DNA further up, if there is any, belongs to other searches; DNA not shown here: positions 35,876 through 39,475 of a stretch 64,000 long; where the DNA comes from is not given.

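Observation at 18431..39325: Uninterrupted 20.9-kb ORF encoding a 6964-aa lipoprotein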

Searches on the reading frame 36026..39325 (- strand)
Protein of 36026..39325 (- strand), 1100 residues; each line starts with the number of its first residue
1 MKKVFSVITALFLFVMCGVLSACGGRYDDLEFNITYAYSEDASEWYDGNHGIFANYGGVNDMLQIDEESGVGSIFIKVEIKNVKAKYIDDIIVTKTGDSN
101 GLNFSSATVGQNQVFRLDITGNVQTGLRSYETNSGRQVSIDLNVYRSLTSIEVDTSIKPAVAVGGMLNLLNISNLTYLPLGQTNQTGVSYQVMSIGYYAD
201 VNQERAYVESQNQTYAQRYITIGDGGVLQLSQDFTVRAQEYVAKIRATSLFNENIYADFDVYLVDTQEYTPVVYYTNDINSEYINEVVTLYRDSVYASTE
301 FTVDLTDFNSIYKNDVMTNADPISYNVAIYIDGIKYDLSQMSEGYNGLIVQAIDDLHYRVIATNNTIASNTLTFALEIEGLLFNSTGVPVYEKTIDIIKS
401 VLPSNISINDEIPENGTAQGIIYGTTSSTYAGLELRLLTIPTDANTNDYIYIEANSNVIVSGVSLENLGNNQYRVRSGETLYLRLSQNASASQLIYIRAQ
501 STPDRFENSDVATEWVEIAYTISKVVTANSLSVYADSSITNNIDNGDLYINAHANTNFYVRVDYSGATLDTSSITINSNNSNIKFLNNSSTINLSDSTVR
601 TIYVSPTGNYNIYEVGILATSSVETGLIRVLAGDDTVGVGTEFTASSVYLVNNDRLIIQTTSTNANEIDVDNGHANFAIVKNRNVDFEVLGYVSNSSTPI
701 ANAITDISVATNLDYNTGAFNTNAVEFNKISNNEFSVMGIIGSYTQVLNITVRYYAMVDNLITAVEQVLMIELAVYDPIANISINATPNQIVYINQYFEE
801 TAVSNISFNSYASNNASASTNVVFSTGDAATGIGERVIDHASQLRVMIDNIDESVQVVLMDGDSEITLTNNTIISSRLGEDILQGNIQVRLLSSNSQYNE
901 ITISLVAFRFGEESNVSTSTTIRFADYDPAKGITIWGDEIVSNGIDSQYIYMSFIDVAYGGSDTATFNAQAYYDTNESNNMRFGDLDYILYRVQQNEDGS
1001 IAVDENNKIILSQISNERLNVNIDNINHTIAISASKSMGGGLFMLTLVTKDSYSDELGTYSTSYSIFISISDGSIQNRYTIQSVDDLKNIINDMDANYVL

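Call 39: find_homologous_proteins(query=window:36026-39325:-, max_evalue=0.001)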
Query window:36026-39325:-: 8000 candidates shared short words with the query, none scored E <= 0.001.
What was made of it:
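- Tried and rejected: The N-terminal 1100 aa found nothing (call 39).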

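Call 74: search_solved_structures(query=A4, max_evalue=10)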
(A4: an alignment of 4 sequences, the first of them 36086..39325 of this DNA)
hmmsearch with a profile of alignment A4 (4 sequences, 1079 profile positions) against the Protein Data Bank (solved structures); distinct sequences matched with E-value up to 10: 1.
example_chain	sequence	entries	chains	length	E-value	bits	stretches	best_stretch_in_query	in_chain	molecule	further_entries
1z7s_2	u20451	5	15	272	0.45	11.5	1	930-1017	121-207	Human COXSACKIEVIRUS A21 | VP2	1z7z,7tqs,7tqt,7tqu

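Call 81: search_protein_families(library=pfam, alignment_id=A4, max_evalue=1)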
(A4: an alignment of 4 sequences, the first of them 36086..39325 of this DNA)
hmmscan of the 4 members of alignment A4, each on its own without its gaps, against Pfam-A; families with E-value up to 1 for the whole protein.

A. member 1, window:36086-39325:- (1080 aa): 0 families

B. families by the number of members that match (of 4 scanned): 2 families
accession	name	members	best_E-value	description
PF16390.11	DUF4999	1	0.0051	Domain of unknown function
PF02237.23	BPL_C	1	0.11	Biotin protein ligase C terminal domain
